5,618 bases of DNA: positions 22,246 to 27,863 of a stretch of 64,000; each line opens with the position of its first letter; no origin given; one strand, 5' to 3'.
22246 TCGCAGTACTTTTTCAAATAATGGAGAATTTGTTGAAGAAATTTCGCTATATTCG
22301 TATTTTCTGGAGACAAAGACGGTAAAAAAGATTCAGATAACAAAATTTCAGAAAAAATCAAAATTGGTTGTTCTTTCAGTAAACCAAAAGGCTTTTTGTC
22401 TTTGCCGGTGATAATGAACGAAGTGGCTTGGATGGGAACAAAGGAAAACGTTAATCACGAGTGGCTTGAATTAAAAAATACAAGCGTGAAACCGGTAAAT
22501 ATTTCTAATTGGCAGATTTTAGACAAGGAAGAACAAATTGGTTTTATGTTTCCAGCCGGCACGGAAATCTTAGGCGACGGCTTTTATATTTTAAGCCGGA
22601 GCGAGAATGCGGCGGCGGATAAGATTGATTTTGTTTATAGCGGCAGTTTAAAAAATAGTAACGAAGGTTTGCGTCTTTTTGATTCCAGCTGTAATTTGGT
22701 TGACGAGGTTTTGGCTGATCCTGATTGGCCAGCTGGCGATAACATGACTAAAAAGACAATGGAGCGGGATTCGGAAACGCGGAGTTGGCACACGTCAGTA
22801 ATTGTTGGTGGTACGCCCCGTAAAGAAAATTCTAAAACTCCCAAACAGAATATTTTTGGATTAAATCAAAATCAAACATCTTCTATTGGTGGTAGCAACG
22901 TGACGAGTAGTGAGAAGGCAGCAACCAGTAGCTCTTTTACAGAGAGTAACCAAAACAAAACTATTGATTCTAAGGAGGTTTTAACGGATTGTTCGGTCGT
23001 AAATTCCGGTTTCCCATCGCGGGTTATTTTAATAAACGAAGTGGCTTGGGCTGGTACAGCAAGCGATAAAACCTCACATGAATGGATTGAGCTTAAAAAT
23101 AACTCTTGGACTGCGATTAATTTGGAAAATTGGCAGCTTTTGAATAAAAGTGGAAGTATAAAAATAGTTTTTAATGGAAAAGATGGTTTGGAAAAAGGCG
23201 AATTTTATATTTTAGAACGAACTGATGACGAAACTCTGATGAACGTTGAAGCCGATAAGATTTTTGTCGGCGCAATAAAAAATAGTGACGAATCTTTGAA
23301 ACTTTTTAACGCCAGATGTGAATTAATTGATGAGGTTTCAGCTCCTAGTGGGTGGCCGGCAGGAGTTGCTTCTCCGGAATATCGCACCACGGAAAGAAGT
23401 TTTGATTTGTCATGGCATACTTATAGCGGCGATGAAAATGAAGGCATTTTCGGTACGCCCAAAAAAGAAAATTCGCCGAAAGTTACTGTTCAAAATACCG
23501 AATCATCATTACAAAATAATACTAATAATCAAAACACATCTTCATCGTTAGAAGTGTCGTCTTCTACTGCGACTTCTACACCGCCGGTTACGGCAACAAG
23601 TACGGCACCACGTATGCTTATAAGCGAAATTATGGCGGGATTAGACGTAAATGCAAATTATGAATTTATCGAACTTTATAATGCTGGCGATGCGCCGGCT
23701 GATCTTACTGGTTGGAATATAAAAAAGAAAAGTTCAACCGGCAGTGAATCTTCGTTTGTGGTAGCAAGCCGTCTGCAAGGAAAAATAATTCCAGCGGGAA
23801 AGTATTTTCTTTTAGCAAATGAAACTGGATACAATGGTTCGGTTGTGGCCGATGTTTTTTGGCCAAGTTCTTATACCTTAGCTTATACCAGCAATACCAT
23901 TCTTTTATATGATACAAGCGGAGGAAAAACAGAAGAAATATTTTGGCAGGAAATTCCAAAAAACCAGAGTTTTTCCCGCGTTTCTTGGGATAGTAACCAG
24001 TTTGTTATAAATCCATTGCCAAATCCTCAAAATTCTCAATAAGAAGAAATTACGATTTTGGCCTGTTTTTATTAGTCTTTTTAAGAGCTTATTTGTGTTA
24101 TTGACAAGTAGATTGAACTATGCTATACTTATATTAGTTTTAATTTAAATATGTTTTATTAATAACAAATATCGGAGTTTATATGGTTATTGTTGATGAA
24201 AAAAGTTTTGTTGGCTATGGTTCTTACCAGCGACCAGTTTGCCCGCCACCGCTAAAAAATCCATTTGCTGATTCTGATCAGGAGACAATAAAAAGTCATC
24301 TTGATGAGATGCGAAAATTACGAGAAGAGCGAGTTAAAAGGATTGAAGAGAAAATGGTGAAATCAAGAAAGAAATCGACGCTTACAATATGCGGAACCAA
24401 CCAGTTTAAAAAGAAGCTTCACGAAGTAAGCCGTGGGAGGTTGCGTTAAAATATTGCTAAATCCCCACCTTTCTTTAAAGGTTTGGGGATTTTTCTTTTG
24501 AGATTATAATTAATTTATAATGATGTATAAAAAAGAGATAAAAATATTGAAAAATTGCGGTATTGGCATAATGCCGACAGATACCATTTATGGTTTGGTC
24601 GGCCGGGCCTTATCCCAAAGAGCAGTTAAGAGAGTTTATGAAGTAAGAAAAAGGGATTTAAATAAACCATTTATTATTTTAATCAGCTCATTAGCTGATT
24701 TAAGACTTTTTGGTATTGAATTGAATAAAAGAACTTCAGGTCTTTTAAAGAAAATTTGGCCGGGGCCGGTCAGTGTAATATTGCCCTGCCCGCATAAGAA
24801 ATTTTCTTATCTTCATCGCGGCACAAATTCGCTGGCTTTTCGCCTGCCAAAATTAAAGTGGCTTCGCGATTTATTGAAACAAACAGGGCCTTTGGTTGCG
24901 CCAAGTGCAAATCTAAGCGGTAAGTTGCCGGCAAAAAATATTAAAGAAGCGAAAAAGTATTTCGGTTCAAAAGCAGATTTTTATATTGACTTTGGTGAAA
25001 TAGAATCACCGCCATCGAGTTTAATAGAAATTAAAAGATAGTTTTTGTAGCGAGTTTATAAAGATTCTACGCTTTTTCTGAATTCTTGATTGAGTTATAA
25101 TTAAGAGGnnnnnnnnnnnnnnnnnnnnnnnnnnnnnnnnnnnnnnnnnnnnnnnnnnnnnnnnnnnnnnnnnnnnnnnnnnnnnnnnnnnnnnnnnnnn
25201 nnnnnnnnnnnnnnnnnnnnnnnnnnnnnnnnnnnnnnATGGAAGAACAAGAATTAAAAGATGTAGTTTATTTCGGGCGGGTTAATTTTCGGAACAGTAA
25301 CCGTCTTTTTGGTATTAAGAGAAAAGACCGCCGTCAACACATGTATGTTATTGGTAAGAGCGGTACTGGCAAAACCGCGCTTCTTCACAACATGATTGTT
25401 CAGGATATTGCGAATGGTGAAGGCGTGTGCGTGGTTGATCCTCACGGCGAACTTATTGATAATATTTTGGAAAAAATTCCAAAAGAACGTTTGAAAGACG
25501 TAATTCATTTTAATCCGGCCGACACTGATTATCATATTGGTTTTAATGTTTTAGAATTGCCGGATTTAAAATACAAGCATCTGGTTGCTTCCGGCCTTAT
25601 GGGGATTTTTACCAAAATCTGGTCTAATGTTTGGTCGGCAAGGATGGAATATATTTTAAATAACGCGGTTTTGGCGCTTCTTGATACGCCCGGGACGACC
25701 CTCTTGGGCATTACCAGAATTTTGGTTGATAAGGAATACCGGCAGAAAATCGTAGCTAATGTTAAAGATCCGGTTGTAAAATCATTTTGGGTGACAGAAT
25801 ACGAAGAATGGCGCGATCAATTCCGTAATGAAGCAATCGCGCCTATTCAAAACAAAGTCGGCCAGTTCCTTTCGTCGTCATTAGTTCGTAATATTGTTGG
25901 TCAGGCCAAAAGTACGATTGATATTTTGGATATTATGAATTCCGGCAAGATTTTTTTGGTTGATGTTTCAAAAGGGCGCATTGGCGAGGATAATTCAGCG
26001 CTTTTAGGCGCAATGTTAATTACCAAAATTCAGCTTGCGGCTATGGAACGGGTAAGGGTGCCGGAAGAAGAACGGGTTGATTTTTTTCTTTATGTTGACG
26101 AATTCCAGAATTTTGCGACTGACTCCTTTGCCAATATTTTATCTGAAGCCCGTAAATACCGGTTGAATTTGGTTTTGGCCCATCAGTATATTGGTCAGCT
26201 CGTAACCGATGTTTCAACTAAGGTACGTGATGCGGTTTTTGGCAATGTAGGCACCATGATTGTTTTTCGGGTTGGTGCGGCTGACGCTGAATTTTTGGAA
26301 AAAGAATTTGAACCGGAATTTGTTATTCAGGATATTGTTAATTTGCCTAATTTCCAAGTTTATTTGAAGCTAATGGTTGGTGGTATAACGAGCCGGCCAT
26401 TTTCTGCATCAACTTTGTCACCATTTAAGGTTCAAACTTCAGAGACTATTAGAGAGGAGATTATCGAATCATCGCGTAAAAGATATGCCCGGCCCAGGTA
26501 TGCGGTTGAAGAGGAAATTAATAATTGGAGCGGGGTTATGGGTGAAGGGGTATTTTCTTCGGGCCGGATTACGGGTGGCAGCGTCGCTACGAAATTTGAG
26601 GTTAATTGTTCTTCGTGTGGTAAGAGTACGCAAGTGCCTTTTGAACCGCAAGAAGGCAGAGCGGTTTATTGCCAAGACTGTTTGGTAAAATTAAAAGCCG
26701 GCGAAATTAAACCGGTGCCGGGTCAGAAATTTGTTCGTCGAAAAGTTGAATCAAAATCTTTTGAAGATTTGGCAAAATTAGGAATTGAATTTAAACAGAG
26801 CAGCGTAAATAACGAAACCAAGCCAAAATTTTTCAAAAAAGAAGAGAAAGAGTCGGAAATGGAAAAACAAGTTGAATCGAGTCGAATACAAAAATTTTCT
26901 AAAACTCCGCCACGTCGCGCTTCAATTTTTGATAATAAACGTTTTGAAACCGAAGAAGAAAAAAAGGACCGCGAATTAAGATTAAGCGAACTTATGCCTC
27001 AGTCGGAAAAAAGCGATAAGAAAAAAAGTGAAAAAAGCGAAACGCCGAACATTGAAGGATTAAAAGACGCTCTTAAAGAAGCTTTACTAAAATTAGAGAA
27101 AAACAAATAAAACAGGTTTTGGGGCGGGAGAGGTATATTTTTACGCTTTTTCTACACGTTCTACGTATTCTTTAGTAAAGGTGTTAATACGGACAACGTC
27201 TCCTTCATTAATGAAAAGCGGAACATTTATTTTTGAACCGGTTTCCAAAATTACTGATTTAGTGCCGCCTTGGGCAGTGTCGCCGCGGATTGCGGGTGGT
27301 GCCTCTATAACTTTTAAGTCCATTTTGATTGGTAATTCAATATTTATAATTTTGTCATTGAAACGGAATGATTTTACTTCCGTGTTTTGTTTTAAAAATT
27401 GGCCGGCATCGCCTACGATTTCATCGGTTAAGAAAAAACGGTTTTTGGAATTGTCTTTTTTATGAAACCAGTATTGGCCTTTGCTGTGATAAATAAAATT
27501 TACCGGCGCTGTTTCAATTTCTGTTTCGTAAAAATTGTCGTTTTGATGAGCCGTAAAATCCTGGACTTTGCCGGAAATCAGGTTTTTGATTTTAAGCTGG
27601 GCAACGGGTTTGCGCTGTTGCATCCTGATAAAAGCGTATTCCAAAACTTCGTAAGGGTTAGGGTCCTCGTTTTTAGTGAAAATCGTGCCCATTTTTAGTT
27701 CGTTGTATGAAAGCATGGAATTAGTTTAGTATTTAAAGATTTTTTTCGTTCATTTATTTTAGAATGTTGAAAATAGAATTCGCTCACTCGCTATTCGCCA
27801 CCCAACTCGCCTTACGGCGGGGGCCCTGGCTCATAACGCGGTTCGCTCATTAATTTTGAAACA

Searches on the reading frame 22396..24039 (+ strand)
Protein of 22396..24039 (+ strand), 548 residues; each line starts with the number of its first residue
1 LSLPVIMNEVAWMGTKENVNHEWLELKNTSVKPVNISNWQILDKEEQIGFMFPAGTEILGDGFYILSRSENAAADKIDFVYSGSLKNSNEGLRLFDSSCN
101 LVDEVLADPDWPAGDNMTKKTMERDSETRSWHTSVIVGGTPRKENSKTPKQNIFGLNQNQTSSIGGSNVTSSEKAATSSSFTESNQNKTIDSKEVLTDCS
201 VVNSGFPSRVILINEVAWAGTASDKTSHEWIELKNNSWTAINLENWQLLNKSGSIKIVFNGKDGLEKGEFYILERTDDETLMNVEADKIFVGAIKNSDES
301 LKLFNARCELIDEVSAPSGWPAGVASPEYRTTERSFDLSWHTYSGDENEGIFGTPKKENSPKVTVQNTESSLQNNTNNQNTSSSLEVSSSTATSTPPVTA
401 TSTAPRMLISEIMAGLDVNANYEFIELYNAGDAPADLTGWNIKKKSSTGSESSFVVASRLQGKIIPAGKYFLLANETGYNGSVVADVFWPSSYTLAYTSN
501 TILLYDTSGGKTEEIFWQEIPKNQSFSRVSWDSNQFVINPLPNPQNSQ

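Call 58: search_protein_families(library=ncbifam, proteins=[window:22396-24039:+], max_evalue=0.001)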
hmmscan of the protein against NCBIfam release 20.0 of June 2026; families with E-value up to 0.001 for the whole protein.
window:22396-24039:+ (548 aa): 1 family
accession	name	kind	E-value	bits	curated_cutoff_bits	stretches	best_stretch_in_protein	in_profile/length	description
NF033680.1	exonuc_ExeM-GG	exception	0.00047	18.3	1300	1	397-470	19-84/884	extracellular exonuclease ExeM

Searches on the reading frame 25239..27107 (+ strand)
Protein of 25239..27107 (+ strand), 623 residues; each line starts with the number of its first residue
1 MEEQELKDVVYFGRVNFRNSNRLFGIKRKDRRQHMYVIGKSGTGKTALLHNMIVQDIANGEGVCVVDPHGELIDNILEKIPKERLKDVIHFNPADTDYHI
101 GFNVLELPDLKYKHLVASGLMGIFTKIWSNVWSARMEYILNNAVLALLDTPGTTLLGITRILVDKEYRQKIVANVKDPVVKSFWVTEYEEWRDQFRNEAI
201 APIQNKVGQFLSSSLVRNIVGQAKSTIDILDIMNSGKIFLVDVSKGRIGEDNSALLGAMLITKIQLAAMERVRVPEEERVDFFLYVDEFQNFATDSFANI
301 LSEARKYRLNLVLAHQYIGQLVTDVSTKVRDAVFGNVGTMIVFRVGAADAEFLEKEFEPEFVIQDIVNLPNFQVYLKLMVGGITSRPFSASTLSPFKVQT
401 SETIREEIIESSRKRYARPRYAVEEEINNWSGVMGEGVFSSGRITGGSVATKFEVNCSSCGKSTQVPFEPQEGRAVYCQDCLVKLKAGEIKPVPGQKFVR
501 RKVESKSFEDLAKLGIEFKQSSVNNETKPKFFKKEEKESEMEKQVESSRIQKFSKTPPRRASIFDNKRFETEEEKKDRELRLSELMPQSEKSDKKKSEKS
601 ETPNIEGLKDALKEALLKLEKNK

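Call 8: search_protein_families(library=pfam, proteins=[window:25239-27107:+], max_evalue=0.01)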
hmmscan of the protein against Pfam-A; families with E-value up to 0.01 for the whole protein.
window:25239-27107:+ (623 aa): 9 families
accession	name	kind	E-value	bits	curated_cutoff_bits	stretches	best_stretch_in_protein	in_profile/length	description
PF10412.15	TrwB_AAD_bind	-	1.3e-15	57.7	20.5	1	29-348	12-313/387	Type IV secretion-system coupling protein DNA-binding domain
PF23477.1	zf_Tbcl_2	-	2.9e-14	52.9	27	1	452-484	3-35/37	Probable treble clef zinc finger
PF02534.20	T4SS-DNA_transf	-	1e-08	35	20.1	1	10-106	32-115/468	Type IV secretory system Conjugative DNA transfer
PF12696.13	TraG-D_C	-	7e-07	29.6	22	1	284-354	4-73/126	TraM recognition site of TraD and TraG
PF01935.23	DUF87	-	1.7e-05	25.5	23.2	1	32-247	23-205/220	Helicase HerA, central domain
PF13401.12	AAA_22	-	9.4e-05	23.2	27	0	30-70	3-44/130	AAA domain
PF00270.35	DEAD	-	0.0026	18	26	1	33-83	15-67/167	DEAD/DEAH box helicase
PF25199.1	nSTAND_NTPase5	-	0.0035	17.6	34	0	27-92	36-103/145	Novel STAND NTPase 5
PF13191.12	AAA_16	-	0.007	17.3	32.6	0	24-80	16-73/167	AAA ATPase domain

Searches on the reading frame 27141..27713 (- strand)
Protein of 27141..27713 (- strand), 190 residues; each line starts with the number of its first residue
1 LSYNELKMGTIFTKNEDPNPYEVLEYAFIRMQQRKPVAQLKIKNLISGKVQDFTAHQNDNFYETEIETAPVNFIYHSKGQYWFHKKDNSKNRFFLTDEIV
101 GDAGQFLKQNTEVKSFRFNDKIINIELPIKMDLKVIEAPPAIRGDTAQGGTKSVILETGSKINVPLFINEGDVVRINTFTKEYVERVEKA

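Call 8: search_protein_families(library=pfam, proteins=[window:27141-27713:-], max_evalue=0.01)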
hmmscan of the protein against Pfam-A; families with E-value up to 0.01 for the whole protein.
window:27141-27713:- (190 aa): 3 families
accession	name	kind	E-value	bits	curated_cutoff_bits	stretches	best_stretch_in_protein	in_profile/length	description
PF09285.17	Elong-fact-P_C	-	2.3e-23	82.1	25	1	132-186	2-56/56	Elongation factor P, C-terminal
PF08207.18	EFP_N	-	6e-05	23.4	23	1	3-60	2-57/58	Elongation factor P (EF-P) KOW-like domain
PF01132.26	EFP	-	0.001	19.5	27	1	72-123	4-54/54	Elongation factor P (EF-P) OB domain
